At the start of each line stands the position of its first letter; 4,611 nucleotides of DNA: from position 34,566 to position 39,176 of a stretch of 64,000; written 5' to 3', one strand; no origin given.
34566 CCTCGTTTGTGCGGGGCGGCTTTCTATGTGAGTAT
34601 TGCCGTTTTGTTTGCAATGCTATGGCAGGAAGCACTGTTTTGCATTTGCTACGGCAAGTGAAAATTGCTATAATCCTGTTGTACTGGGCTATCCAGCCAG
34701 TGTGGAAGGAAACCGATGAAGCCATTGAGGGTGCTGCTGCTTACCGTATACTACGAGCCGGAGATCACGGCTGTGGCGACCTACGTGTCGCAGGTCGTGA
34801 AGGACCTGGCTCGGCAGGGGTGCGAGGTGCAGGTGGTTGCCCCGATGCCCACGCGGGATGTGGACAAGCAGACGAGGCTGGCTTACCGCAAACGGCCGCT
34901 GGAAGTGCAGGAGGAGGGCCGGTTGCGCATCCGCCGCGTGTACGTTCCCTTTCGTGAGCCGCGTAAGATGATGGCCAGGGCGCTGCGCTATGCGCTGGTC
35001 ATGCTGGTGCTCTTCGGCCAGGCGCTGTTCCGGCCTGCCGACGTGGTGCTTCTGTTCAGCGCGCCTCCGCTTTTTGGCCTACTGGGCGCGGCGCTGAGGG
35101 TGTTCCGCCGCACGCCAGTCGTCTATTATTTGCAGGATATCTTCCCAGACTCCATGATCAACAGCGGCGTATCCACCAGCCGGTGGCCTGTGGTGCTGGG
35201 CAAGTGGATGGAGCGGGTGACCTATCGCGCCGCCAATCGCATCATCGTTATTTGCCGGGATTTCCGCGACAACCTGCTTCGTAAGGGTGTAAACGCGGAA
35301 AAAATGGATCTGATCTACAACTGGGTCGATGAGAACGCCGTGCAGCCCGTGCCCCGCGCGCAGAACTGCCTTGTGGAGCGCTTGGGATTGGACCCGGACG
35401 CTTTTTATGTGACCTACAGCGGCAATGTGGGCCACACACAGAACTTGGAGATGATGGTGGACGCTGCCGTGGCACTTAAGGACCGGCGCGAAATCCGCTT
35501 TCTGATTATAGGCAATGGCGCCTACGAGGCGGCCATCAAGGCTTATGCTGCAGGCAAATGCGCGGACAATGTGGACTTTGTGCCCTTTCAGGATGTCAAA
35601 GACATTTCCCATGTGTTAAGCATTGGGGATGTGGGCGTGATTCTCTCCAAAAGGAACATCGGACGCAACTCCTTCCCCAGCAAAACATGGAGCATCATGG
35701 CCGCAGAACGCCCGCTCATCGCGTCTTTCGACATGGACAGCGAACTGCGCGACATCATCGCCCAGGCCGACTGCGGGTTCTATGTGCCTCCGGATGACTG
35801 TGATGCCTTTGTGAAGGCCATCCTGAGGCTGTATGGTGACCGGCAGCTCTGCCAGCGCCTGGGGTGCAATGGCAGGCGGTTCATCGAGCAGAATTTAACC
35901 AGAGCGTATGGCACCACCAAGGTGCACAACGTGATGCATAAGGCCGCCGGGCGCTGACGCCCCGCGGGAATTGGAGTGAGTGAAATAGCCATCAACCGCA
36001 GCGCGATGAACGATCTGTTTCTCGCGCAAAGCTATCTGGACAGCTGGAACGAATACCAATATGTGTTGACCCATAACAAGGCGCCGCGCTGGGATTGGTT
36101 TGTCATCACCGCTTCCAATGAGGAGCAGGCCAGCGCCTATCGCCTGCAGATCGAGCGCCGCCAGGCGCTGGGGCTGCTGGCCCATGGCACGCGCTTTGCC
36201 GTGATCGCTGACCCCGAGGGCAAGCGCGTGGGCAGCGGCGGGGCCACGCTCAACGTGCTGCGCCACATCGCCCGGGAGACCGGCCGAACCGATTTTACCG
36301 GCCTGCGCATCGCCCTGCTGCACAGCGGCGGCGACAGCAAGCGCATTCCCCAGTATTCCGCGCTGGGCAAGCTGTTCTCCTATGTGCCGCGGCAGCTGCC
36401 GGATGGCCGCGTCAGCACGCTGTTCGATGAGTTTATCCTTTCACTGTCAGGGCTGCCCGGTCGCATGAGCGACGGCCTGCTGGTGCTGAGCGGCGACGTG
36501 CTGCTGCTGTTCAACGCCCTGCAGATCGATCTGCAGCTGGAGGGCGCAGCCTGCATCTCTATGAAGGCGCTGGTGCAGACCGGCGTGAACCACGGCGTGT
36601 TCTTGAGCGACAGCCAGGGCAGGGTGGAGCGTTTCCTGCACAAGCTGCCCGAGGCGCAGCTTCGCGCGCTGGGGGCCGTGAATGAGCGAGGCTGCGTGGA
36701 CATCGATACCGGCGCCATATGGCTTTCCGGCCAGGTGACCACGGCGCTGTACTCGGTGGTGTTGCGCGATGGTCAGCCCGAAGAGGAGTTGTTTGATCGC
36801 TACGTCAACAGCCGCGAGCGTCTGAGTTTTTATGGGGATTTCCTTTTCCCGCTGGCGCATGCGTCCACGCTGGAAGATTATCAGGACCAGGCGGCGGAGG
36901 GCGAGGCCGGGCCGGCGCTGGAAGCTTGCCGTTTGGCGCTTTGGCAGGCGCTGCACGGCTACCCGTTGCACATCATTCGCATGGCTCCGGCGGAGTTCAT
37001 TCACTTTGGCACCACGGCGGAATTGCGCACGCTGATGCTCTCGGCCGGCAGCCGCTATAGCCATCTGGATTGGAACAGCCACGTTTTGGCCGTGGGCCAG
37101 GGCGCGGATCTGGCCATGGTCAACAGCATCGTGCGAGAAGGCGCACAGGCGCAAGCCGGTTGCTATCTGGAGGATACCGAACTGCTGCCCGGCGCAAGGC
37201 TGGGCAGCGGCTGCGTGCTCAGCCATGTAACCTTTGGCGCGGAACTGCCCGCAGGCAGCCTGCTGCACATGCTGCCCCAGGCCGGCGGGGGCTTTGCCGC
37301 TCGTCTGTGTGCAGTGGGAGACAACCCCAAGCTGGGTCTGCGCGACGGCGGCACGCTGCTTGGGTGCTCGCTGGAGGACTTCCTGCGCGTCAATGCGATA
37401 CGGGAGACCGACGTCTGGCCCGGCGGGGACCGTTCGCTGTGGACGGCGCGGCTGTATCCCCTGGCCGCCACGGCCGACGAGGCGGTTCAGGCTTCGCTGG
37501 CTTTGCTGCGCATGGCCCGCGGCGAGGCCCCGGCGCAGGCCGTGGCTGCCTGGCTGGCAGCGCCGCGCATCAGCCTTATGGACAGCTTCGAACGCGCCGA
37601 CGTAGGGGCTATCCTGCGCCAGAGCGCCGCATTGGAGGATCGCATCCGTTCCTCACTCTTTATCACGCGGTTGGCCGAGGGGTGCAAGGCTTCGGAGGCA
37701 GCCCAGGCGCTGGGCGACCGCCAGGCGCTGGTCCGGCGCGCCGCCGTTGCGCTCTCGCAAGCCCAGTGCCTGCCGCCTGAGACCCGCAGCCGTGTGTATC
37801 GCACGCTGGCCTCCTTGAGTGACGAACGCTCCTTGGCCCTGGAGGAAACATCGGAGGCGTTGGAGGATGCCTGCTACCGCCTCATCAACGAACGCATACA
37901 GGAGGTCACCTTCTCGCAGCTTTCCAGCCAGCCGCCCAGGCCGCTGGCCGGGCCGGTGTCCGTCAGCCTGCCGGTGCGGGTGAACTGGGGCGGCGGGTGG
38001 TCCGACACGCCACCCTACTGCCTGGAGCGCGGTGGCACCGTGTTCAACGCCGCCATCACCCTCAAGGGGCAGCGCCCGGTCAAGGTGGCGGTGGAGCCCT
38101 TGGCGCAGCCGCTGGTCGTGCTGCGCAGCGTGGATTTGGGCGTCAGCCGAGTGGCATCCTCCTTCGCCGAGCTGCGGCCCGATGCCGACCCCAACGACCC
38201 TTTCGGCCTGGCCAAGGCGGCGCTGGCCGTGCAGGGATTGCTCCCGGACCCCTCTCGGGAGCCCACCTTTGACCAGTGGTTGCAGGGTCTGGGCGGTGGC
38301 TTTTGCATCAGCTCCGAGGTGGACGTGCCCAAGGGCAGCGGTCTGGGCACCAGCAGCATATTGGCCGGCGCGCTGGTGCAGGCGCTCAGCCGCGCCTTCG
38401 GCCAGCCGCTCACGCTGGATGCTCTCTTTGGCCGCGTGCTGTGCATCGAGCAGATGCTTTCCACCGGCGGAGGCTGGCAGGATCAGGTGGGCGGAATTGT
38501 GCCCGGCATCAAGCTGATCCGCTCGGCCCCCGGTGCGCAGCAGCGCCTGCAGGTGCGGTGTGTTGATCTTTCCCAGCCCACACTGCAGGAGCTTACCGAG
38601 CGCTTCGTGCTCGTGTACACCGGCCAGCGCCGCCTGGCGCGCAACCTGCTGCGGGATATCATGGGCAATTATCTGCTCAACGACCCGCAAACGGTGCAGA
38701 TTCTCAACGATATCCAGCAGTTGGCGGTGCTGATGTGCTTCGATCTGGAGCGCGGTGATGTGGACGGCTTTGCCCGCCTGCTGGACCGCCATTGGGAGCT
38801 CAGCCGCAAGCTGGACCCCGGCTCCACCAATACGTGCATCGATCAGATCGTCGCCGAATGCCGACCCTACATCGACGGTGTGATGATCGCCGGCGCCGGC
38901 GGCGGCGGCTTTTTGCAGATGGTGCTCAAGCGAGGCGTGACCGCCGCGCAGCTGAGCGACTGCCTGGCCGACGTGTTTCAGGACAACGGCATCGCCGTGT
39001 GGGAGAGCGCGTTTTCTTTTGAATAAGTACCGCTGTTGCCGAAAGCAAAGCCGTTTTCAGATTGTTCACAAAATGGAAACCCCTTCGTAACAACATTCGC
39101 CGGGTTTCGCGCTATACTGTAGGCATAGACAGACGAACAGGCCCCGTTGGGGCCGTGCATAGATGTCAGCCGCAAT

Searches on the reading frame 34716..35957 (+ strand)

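Call 44: search_protein_families(library=pfam, proteins=[window:34716-35957:+], max_evalue=0.00001)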
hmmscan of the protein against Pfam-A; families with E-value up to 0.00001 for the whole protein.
window:34716-35957:+ (413 aa): 4 families
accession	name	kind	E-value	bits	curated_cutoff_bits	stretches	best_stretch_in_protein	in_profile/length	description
PF13579.12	Glyco_trans_4_4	-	5.4e-21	76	29.7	1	19-203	2-158/158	Glycosyl transferase 4-like domain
PF00534.26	Glycos_transf_1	-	1.4e-19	70.7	26.4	1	222-388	8-171/172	Glycosyl transferases group 1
PF13439.12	Glyco_transf_4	-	1.3e-18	68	28.5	1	20-206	4-168/170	Glycosyltransferase Family 4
PF13692.12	Glyco_trans_1_4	-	2.4e-17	64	27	1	231-375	3-142/142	Glycosyl transferases group 1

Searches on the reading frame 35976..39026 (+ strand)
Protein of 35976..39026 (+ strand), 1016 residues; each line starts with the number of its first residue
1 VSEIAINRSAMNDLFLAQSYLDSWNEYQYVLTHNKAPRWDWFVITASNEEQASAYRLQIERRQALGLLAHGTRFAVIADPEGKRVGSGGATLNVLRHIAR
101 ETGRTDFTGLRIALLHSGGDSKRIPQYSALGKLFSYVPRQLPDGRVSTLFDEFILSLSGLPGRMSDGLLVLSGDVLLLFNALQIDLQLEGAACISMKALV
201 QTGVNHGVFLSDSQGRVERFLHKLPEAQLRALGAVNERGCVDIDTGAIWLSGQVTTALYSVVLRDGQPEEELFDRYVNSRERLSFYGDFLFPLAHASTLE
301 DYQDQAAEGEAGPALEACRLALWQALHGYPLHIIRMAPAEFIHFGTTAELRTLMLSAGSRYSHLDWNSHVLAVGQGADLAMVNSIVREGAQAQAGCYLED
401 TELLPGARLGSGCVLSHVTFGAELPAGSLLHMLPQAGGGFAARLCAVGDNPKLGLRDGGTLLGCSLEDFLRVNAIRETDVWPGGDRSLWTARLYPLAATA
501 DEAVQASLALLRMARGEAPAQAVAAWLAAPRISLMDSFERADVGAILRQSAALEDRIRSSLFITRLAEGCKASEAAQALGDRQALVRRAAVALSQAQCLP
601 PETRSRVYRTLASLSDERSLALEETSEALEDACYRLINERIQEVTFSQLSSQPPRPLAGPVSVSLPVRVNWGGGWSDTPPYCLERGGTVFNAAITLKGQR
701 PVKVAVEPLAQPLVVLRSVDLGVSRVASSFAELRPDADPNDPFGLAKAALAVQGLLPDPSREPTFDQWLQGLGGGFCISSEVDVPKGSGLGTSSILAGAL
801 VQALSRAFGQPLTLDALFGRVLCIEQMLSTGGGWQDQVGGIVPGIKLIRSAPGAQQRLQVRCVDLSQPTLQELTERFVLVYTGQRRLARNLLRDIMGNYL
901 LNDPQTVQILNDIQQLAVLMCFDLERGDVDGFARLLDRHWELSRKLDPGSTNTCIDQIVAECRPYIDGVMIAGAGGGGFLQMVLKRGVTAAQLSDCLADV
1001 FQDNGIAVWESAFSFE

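Call 44: search_protein_families(library=pfam, proteins=[window:35976-39026:+], max_evalue=0.00001)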
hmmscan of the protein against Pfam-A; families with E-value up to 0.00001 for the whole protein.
window:35976-39026:+ (1016 aa): 2 families
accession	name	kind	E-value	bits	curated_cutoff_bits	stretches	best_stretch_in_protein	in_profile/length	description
PF07959.18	Fucose_pyrophosphorylase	-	1.6e-84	284.7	34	1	109-497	6-416/418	Fucose pyrophosphorylase domain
PF00288.32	GHMP_kinases_N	-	1.8e-09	38.1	22.3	1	774-838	16-81/87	GHMP kinases N terminal domain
